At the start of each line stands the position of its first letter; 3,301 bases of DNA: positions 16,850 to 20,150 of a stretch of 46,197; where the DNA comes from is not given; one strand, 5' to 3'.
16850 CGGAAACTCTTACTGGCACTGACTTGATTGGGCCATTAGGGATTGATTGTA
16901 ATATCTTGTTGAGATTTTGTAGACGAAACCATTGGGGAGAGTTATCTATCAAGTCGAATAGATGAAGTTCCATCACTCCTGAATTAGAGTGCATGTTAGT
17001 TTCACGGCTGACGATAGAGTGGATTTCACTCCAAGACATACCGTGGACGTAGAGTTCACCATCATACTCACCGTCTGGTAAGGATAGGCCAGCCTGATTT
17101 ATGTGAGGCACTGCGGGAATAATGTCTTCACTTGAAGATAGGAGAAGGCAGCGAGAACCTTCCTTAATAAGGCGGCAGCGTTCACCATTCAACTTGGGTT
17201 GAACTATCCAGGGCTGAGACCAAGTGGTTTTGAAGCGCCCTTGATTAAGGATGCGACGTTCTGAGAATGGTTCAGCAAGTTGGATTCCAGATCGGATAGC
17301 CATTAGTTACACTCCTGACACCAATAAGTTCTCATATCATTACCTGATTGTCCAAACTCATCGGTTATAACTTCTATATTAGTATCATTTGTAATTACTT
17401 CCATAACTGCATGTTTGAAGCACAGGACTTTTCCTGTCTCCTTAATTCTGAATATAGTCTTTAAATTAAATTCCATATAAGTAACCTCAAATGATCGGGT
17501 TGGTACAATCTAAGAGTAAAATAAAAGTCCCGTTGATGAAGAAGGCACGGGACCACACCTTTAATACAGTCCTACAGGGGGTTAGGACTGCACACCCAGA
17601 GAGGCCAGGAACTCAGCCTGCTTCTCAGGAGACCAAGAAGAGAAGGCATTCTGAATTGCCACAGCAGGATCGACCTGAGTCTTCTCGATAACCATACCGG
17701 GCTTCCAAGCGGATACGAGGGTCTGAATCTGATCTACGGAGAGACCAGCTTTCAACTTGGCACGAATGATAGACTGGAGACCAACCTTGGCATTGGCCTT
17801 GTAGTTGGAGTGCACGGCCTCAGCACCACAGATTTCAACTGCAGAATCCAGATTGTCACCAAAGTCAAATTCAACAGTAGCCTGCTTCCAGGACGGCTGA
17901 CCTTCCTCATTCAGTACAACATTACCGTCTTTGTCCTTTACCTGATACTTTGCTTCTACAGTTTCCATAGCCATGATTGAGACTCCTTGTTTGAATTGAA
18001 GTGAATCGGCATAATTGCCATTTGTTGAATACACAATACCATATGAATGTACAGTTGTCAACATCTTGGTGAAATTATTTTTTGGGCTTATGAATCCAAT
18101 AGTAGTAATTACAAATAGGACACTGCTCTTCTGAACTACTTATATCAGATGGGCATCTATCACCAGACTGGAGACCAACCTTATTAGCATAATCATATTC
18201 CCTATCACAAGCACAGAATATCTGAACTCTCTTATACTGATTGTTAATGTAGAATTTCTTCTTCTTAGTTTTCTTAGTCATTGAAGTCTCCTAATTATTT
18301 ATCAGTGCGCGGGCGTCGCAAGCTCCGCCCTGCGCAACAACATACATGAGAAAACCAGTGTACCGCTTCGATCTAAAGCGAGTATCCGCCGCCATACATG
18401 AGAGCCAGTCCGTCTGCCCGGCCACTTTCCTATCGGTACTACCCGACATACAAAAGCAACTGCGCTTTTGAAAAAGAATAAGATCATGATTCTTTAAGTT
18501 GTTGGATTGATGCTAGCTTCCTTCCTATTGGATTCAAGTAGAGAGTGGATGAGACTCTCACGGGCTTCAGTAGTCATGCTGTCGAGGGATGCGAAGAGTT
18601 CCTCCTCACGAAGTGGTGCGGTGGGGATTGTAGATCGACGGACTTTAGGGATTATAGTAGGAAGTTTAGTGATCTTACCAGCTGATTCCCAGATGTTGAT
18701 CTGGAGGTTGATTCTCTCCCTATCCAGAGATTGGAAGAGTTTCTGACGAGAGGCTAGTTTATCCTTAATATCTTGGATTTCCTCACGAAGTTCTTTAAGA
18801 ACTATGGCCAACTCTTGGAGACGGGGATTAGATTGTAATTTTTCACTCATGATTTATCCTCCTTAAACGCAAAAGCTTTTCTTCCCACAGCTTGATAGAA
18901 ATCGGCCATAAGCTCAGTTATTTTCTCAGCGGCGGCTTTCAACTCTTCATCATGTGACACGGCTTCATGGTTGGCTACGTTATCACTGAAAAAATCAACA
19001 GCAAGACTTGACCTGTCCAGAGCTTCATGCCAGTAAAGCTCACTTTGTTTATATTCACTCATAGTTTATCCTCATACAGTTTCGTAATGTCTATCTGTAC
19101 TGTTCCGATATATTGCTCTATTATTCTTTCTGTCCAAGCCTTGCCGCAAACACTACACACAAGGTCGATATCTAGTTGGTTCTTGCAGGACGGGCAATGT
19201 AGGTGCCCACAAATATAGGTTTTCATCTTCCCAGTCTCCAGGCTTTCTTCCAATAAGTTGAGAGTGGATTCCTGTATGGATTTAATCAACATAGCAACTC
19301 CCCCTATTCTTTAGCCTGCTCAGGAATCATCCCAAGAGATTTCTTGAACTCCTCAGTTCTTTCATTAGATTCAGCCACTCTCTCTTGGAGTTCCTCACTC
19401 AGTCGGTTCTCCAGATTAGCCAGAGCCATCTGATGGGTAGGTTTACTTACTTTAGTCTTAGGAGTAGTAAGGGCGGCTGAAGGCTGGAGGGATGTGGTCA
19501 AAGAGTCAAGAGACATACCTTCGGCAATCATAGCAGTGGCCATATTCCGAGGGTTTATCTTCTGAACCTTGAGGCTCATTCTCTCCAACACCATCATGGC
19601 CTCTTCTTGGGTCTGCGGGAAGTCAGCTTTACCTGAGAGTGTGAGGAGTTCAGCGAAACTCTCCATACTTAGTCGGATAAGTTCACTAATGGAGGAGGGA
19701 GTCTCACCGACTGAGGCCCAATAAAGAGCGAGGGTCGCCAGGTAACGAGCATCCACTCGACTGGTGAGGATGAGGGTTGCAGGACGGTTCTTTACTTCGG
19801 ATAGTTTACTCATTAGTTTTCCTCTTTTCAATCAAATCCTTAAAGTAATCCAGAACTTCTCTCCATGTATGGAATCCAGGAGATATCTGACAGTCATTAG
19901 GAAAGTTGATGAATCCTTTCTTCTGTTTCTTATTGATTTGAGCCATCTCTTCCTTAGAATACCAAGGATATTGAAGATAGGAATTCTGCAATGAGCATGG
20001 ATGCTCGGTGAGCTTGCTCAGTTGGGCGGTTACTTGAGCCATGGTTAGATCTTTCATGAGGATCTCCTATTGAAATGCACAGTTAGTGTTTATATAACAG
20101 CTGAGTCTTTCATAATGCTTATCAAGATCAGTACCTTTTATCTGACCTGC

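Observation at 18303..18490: GC-rich noncoding element A, one of two paralogous candidate structured RNAs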

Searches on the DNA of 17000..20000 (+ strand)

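Call 7: search_dna_similar(query=window:17000-20000:+, collection=phages, mode=distant, max_rows=30)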
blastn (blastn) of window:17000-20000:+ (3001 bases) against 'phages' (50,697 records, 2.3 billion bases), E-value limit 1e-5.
No match.

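Call 8: search_dna_similar(query=window:18282-18493:-, collection=phages, mode=distant, max_rows=40, max_evalue=1)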
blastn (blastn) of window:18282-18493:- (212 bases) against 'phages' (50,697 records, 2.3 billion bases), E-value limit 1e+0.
No match.

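Call 21: search_rna_families(source=window, start=18200, end=18560, threshold=evalue, max_evalue=10, show_alignments=3)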
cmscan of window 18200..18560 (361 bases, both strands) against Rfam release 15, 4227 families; matches with E-value up to 10: 4.
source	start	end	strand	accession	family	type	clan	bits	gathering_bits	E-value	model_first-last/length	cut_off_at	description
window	18209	18272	+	RF00087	SNORD26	Gene; snRNA; snoRNA; CD-box;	CL00050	18.7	44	0.19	1-76/76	no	Small nucleolar RNA SNORD26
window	18462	18528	+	RF02371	PyrG_leader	Cis-reg; leader;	-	17.3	65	9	1-78/78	no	PyrG leader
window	18250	18300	+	RF02701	PsrR1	Gene; sRNA;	-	14.9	42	2.9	1-79/79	no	Photosynthesis regulatory RNA1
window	18259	18277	-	RF00522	PreQ1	Cis-reg; riboswitch;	-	12.2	39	8.3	1-45/45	no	PreQ1 (pre queuosine) riboswitch aptamer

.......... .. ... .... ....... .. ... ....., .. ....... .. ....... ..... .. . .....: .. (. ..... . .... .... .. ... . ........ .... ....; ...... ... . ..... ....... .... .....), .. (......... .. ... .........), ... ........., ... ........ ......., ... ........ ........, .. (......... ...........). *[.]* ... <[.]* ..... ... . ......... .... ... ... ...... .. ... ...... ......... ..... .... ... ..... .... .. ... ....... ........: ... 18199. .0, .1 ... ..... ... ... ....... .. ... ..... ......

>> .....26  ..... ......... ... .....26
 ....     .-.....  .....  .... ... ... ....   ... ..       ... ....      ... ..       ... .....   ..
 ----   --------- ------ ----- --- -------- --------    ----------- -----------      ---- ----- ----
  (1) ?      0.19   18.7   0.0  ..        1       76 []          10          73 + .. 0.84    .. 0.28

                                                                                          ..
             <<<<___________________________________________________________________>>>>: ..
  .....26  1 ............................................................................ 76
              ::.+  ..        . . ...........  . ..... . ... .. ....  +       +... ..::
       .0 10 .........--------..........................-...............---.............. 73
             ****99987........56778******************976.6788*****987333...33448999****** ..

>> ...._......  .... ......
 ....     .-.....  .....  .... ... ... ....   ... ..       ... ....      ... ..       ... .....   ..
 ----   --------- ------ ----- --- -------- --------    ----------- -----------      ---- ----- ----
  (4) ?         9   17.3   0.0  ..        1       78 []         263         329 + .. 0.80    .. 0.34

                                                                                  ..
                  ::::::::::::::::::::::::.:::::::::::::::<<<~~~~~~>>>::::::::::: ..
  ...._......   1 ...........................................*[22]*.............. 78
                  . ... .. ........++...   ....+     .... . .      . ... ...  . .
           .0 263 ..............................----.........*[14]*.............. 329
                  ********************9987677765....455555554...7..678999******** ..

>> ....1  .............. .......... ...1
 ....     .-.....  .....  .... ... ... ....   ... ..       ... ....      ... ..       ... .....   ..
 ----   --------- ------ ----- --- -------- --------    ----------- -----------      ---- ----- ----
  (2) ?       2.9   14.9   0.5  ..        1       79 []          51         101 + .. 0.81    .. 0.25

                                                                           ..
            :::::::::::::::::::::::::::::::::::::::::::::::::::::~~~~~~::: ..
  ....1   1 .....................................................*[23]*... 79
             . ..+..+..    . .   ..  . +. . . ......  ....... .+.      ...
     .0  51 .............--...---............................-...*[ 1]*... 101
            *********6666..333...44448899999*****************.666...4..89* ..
